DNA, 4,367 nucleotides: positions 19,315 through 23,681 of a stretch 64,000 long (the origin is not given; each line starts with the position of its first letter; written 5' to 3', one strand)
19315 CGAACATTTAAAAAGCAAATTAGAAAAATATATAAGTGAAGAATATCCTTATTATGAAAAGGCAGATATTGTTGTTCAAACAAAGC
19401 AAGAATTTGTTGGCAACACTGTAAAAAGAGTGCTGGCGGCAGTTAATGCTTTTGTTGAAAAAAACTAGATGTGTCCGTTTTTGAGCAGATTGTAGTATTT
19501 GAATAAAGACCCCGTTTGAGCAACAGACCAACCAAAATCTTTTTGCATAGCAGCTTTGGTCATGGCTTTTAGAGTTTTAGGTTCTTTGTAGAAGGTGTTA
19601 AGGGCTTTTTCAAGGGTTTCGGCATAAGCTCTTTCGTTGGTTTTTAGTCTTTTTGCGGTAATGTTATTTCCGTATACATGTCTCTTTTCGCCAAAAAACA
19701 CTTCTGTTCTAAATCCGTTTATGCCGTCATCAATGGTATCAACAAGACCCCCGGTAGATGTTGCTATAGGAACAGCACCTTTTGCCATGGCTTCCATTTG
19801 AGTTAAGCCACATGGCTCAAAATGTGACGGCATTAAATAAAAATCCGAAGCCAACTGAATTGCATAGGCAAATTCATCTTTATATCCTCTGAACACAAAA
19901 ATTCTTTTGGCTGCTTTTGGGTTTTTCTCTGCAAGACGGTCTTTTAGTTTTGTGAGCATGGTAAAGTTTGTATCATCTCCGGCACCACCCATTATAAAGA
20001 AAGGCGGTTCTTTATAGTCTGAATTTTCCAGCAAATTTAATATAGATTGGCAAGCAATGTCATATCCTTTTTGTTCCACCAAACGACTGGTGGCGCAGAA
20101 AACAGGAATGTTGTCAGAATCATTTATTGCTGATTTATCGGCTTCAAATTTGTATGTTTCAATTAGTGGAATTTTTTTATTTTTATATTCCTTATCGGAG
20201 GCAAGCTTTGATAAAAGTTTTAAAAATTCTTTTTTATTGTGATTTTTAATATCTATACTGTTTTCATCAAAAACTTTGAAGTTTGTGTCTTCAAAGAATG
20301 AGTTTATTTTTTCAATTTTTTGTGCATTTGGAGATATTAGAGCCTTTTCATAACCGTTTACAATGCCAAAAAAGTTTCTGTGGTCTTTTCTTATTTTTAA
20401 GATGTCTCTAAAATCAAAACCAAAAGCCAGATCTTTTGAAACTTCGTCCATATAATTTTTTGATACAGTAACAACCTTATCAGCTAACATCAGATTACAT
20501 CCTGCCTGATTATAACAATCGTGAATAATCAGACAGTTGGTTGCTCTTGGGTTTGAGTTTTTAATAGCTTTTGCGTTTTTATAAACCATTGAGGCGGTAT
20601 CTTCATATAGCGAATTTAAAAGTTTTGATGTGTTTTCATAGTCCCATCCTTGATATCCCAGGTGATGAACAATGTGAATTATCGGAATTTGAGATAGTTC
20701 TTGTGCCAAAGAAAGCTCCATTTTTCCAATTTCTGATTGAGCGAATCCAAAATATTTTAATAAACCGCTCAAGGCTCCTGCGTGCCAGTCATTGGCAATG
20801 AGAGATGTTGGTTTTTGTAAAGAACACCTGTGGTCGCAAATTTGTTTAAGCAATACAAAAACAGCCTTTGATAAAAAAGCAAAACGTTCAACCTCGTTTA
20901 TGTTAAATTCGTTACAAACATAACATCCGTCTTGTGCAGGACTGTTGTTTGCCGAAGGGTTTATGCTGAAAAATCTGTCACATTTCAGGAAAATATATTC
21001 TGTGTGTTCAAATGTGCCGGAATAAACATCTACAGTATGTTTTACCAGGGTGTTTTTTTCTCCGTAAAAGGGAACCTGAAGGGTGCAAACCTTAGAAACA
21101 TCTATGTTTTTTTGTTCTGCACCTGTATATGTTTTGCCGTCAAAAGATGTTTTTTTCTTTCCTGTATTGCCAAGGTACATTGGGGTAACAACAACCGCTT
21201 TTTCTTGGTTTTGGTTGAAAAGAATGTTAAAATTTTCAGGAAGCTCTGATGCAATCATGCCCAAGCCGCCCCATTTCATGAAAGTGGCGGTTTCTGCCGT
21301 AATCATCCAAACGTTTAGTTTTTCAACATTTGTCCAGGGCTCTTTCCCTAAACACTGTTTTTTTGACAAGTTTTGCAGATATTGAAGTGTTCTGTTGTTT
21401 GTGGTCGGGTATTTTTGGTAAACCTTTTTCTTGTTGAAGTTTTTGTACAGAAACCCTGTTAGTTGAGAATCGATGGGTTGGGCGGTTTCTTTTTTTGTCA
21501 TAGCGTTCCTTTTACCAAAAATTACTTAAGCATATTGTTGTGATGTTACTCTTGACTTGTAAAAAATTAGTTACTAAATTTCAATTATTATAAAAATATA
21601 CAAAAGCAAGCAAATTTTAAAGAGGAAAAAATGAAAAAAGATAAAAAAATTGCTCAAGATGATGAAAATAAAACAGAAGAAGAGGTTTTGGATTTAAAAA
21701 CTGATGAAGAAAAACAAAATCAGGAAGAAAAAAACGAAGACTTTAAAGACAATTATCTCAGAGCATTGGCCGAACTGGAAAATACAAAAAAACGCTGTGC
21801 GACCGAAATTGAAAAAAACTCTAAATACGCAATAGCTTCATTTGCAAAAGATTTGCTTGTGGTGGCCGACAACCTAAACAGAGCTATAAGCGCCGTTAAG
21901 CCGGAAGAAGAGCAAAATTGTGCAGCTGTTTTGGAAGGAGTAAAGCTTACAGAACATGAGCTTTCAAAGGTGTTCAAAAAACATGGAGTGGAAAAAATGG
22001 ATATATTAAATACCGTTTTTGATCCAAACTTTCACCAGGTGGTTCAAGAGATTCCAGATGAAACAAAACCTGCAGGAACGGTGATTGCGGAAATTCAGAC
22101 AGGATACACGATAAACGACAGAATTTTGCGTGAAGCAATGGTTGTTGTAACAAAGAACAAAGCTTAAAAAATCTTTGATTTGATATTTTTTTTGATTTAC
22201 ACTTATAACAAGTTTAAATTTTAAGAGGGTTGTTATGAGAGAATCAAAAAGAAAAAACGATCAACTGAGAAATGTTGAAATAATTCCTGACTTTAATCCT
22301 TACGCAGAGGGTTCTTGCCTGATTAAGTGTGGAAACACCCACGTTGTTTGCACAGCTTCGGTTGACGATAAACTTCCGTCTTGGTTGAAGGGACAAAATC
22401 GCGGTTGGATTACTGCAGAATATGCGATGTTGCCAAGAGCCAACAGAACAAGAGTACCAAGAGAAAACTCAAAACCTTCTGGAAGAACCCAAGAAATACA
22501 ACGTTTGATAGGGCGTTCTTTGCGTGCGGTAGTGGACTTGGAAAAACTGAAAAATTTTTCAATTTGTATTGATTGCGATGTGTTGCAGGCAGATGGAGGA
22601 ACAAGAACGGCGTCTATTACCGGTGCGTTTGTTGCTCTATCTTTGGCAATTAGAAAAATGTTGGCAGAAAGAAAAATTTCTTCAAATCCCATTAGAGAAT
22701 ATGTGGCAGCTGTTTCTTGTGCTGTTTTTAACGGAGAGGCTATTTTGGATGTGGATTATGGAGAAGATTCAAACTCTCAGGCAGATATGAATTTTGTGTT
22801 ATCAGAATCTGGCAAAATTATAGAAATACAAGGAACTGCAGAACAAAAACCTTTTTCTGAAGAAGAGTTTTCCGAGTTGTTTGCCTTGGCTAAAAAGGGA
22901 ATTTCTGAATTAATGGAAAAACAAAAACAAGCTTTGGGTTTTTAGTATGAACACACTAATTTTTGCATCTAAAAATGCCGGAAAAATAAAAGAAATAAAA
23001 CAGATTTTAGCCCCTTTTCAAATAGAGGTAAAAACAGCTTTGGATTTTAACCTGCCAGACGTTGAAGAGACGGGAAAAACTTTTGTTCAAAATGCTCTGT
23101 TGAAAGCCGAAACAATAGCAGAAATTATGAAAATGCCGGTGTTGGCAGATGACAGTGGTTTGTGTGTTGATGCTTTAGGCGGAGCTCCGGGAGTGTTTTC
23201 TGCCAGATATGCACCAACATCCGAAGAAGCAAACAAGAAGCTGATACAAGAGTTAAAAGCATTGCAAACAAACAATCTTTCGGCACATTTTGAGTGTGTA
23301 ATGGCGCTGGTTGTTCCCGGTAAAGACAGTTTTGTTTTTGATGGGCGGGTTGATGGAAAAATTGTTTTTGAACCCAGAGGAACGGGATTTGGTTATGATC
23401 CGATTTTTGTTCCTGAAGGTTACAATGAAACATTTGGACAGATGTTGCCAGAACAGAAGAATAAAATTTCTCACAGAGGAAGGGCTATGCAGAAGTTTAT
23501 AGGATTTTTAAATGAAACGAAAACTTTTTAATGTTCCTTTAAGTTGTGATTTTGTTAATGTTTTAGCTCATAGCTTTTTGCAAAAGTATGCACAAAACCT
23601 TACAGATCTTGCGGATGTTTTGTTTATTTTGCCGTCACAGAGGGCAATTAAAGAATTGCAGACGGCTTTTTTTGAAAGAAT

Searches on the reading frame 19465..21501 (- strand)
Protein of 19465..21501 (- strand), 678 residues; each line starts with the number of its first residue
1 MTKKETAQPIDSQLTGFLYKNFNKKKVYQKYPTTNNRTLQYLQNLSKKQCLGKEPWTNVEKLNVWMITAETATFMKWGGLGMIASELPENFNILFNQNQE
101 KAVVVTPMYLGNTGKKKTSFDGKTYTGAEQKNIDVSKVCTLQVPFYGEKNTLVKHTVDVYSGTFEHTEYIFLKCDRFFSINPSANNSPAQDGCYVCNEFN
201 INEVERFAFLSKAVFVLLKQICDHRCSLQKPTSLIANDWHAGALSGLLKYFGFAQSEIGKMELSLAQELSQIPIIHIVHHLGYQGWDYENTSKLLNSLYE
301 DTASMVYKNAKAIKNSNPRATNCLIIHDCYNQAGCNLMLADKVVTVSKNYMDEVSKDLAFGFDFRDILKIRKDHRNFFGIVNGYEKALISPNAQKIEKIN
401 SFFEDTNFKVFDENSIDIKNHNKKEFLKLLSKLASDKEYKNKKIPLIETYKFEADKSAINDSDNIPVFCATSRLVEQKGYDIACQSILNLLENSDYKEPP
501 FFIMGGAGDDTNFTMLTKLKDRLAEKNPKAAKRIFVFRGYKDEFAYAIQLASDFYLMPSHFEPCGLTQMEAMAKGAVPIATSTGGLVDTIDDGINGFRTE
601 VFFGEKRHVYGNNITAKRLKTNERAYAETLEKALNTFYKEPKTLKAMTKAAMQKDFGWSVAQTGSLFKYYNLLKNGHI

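Call 36: search_protein_families(library=ncbifam, proteins=[window:19465-21501:-], max_evalue=0.00001)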
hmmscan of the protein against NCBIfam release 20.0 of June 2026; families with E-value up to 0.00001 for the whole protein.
window:19465-21501:- (678 aa): 19 families
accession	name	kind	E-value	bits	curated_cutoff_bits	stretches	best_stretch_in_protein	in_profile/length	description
TIGR02095.1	glgA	subfamily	4.3e-62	210.3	328.45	2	459-661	288-466/477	glycogen/starch synthase, ADP-glucose type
NF001899.0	PRK00654.1-2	equivalog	2.2e-46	158.3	459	2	458-672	284-475/478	glycogen synthase GlgA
NF001898.0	PRK00654.1-1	equivalog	4e-44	151.1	603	2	451-664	278-467/477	glycogen synthase GlgA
NF001903.0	PRK00654.2-2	equivalog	2.3e-42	145.3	616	2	457-663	288-469/482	glycogen synthase GlgA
NF001901.0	PRK00654.1-5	equivalog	5.5e-42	143.9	649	1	464-673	315-492/502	glycogen synthase GlgA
NF001905.0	PRK00654.2-4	subfamily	3.1e-37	128.3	560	1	63-663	2-477/489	glycogen synthase GlgA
NF001904.0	PRK00654.2-3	equivalog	8.2e-32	110.5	577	1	462-633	291-453/475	glycogen synthase GlgA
NF001900.0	PRK00654.1-3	equivalog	6.6e-31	107.3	509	1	461-660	268-442/481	glycogen synthase GlgA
NF010699.0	PRK14099.1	equivalog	3.6e-29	101.6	762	1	458-661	288-468/485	glycogen synthase GlgA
NF001902.0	PRK00654.2-1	equivalog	8.4e-29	100.4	845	1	454-663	289-480/492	glycogen synthase GlgA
NF001906.0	PRK00654.2-5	equivalog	2.7e-28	99.1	870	1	461-666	297-477/485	glycogen synthase GlgA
NF010698.0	PRK14098.1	equivalog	2.1e-22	79.4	754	1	428-663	274-477/489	starch synthase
TIGR03999.1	thiol_BshA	equivalog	1.3e-09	37.5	273.7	1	537-614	259-333/375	N-acetyl-alpha-D-glucosaminyl L-malate synthase BshA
NF041876.1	EPS_EpsE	equivalog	5.4e-09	35.8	400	1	456-597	206-341/389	exopolysaccharide biosynthesis GT4 family glycosyltransferase EpsE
TIGR02149.1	glgA_Coryne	subfamily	1.2e-08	34.5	302.4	1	513-659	245-377/391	glycogen synthase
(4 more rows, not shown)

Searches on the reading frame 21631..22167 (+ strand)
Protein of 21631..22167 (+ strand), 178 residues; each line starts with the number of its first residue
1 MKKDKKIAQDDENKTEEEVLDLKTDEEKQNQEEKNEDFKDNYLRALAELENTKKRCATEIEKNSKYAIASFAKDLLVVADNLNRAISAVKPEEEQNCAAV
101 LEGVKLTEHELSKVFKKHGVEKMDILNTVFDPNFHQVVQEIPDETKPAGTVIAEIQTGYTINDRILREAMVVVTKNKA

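Call 55: search_protein_families(library=ncbifam, proteins=[window:21631-22167:+], max_evalue=1e-8)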
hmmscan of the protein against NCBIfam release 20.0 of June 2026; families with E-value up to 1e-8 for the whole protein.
window:21631-22167:+ (178 aa): 24 families
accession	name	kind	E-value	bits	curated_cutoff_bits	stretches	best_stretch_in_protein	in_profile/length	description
NF010739.0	PRK14141.1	equivalog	6.1e-46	156.7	192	1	8-176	22-194/211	nucleotide exchange factor GrpE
NF010748.0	PRK14150.1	equivalog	9.3e-41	139.5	152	1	5-176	29-197/198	nucleotide exchange factor GrpE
NF010738.0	PRK14140.1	equivalog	3.2e-38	131.4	137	1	4-174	23-190/191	nucleotide exchange factor GrpE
NF010737.0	PRK14139.1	equivalog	1.7e-37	129.2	164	1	6-177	22-188/188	nucleotide exchange factor GrpE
NF010752.0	PRK14155.1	equivalog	6.3e-35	120.4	194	1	13-175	5-171/208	nucleotide exchange factor GrpE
NF010747.0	PRK14149.1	equivalog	1.2e-34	119.6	176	1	8-176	24-190/191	nucleotide exchange factor GrpE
NF010749.0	PRK14151.1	equivalog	1.2e-33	116.3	231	1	7-176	8-176/188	nucleotide exchange factor GrpE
NF010759.0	PRK14162.1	equivalog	1.7e-32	112.7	176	1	4-174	25-193/194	nucleotide exchange factor GrpE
NF010758.0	PRK14161.1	equivalog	7.9e-31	107.1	206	1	6-176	5-177/178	nucleotide exchange factor GrpE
NF010755.0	PRK14158.1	equivalog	8.5e-29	100.4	200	1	5-176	28-195/198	nucleotide exchange factor GrpE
NF007655.0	PRK10325.1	equivalog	1.1e-28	100.4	348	1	31-178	51-197/197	nucleotide exchange factor GrpE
NF010750.0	PRK14153.1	equivalog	3.1e-28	98.6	194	1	7-177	21-189/194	nucleotide exchange factor GrpE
NF010746.0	PRK14148.1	equivalog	6.5e-27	94.6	212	1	15-176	37-195/195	nucleotide exchange factor GrpE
NF010741.0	PRK14143.1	equivalog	8.2e-27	94.3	184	1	5-175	58-226/258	nucleotide exchange factor GrpE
NF010753.0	PRK14156.1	equivalog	2.3e-26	92.8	172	1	7-174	17-179/180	nucleotide exchange factor GrpE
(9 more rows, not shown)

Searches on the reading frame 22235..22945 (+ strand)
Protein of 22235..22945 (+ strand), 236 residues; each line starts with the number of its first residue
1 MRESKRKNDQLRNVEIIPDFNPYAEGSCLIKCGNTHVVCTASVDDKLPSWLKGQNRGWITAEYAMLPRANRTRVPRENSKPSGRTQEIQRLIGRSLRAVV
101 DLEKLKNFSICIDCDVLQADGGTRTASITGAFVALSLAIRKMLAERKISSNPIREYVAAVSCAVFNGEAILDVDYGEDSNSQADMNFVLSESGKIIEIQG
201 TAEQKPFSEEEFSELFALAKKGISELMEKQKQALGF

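Call 55: search_protein_families(library=ncbifam, proteins=[window:22235-22945:+], max_evalue=1e-8)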
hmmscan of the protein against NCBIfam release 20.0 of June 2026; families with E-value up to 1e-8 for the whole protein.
window:22235-22945:+ (236 aa): 5 families
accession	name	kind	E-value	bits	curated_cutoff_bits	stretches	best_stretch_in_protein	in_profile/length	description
TIGR01966.1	RNasePH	equivalog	1.1e-104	348.9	141.5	1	2-234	1-235/236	ribonuclease PH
TIGR02065.1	ECX1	equivalog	6.7e-26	91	318.7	1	2-234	9-226/230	exosome complex exonuclease Rrp41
NF003282.1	PRK04282.1-1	equivalog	4.5e-19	68.5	280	1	2-233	22-266/267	exosome complex protein Rrp42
NF008805.1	PRK11824.1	equivalog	7e-11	41.2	471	0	77-233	75-217/683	polyribonucleotide nucleotidyltransferase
TIGR03591.1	polynuc_phos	equivalog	1.7e-09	36.7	525.05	0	76-232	71-212/689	polyribonucleotide nucleotidyltransferase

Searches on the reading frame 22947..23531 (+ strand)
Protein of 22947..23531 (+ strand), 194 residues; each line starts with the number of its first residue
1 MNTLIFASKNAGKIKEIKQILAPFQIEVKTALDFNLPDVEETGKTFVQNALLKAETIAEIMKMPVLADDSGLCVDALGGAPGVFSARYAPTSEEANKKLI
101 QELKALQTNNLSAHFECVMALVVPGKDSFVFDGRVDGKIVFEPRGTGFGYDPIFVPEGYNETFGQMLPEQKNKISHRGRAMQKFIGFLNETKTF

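Call 55: search_protein_families(library=ncbifam, proteins=[window:22947-23531:+], max_evalue=1e-8)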
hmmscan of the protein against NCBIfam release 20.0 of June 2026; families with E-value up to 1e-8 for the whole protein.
window:22947-23531:+ (194 aa): 8 families
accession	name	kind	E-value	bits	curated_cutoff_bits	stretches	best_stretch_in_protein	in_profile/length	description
NF011397.0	PRK14822.1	equivalog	8.1e-66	221.2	234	1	1-191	1-196/201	XTP/dITP diphosphatase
TIGR00042.1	TIGR00042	equivalog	1.6e-57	193.9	145.35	1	4-188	2-183/184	RdgB/HAM1 family non-canonical purine NTP pyrophosphatase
NF011398.0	PRK14823.1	equivalog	1.1e-52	178.7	272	1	3-190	2-190/191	non-canonical purine NTP diphosphatase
NF011399.0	PRK14824.1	subfamily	1.5e-49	168.2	267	1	3-191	4-203/206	putative deoxyribonucleotide triphosphate pyrophosphatase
NF002698.0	PRK02491.1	equivalog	1e-48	166.1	301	1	2-185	128-317/328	nucleoside-triphosphate diphosphatase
NF011401.0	PRK14826.1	equivalog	5.7e-42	143.6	268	1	3-190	10-218/226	putative deoxyribonucleotide triphosphate pyrophosphatase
NF011396.0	PRK14821.1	equivalog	2.2e-40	138.2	203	1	4-191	3-183/185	XTP/dITP diphosphatase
NF011400.0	PRK14825.1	equivalog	3.3e-35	121.6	246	1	1-189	1-195/199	putative deoxyribonucleotide triphosphate pyrophosphatase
